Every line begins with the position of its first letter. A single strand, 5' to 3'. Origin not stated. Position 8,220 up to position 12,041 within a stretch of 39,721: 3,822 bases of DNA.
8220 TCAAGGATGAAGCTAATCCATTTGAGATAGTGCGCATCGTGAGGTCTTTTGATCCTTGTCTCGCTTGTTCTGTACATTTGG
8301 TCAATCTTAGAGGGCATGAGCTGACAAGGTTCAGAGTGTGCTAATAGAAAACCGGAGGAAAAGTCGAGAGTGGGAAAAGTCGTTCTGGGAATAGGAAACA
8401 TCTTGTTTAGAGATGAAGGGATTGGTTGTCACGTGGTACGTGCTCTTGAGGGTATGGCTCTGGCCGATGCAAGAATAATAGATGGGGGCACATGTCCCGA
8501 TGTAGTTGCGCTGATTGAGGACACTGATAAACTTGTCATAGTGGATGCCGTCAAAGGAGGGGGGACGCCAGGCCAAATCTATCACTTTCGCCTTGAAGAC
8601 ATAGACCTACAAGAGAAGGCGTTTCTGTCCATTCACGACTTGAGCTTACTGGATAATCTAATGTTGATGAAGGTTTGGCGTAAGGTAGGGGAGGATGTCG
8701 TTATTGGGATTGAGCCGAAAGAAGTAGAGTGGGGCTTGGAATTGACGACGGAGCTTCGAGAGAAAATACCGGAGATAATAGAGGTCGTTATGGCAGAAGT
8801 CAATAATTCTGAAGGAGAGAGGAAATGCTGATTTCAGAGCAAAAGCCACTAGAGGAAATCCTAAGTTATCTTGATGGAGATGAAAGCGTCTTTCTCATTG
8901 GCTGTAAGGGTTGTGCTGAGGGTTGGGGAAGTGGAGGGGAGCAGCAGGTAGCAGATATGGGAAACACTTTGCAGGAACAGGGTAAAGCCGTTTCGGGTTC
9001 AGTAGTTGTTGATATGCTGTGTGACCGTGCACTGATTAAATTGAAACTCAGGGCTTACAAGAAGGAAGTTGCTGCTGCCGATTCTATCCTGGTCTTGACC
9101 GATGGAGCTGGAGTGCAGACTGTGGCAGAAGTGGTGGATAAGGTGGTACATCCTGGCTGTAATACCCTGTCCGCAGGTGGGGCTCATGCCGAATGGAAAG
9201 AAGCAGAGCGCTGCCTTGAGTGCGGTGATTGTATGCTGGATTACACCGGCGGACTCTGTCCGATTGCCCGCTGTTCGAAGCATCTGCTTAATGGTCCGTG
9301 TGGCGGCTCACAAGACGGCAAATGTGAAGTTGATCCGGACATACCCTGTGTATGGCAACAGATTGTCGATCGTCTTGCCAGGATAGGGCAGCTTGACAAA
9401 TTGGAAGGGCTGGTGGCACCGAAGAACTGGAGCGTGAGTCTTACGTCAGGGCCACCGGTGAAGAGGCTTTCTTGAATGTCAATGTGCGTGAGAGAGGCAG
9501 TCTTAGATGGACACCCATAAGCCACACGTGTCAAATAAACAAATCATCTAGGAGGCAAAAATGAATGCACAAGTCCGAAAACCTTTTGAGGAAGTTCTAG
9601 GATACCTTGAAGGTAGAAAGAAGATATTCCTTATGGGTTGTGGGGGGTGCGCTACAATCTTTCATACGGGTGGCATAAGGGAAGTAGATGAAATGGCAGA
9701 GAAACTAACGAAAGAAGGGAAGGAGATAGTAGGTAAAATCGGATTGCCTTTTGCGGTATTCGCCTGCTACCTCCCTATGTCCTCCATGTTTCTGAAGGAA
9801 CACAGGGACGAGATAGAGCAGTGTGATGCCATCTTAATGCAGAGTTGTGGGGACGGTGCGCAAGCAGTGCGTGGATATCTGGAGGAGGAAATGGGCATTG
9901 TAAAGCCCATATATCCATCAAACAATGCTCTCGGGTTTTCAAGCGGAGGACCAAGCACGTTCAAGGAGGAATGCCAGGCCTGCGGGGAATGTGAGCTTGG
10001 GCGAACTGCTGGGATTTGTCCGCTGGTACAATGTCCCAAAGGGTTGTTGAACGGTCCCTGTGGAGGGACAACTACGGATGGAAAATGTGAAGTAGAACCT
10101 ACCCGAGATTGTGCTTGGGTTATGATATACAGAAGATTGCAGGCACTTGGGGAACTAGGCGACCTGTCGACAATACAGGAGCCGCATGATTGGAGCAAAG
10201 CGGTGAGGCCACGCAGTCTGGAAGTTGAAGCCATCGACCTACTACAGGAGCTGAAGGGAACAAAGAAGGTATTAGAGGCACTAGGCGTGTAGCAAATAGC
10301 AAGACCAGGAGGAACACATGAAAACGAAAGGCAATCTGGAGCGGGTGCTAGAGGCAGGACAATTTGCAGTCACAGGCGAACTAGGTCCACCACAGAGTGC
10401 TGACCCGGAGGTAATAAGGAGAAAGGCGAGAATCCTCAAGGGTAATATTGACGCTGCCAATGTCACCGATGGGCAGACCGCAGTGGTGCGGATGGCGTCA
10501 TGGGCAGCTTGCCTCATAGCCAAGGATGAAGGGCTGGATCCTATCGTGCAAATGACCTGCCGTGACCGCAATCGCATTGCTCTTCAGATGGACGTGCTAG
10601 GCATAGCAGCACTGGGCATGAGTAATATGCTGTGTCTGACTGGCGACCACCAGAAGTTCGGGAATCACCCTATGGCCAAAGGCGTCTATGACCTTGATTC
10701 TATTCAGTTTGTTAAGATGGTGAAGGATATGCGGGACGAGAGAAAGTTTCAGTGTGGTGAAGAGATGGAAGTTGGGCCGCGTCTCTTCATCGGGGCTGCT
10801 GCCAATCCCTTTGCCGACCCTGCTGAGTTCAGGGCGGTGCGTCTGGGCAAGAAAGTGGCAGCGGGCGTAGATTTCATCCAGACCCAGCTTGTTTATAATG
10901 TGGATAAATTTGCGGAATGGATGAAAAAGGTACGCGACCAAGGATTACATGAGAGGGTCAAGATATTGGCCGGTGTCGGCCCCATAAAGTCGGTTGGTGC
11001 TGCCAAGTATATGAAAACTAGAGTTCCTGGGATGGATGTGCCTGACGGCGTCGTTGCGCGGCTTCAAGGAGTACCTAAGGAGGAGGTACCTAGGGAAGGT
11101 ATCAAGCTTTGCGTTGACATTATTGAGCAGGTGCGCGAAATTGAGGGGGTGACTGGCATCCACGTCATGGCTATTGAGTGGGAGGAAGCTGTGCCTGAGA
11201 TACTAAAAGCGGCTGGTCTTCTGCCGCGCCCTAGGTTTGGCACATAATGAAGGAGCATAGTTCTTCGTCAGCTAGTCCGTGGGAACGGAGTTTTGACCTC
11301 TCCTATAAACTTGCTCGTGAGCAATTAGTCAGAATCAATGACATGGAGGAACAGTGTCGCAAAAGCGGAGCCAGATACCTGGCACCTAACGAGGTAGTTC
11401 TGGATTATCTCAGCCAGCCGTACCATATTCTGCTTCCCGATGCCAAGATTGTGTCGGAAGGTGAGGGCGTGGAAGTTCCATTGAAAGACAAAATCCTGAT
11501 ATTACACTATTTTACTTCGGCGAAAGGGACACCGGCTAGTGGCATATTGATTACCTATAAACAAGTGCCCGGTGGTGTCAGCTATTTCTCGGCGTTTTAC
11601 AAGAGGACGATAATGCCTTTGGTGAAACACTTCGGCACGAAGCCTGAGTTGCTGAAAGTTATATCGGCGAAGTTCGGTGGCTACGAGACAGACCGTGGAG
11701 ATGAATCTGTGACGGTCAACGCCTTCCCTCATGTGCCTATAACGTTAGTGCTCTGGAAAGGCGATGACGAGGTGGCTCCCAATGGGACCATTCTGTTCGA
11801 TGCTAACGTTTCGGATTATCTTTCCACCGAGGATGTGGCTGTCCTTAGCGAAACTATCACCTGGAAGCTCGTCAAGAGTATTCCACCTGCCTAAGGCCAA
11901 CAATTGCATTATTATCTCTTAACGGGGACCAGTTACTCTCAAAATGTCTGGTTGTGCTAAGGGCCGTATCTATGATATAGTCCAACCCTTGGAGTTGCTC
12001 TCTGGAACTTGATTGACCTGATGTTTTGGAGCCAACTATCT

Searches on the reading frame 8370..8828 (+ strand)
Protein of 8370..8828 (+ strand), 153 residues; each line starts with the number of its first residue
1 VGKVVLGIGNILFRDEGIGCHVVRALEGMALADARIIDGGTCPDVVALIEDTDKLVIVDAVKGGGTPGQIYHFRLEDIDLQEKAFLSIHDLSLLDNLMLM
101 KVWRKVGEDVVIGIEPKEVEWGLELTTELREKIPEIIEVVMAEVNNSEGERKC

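Call 6: search_protein_families(library=pfam, proteins=[window:8370-8828:+], max_evalue=0.00001)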
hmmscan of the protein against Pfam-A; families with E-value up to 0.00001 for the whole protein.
window:8370-8828:+ (153 aa): 1 family
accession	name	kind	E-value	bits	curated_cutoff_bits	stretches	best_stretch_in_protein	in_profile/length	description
PF01750.23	HycI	-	1.6e-21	76.9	23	1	20-142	1-129/130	Hydrogenase maturation protease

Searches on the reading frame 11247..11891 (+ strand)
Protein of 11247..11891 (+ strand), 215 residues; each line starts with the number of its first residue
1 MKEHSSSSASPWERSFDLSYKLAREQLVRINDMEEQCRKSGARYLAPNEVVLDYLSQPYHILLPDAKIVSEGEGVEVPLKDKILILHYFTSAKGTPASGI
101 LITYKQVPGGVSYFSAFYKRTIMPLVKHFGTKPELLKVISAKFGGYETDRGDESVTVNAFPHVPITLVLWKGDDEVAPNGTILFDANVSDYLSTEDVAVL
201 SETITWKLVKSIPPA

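Call 6: search_protein_families(library=pfam, proteins=[window:11247-11891:+], max_evalue=0.00001)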
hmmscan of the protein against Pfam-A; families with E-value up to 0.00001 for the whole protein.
window:11247-11891:+ (215 aa): 1 family
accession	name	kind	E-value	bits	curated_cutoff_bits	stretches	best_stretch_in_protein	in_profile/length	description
PF12654.12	DUF3786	-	1.8e-50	171.4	27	1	32-204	1-173/176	Domain of unknown function (DUF3786)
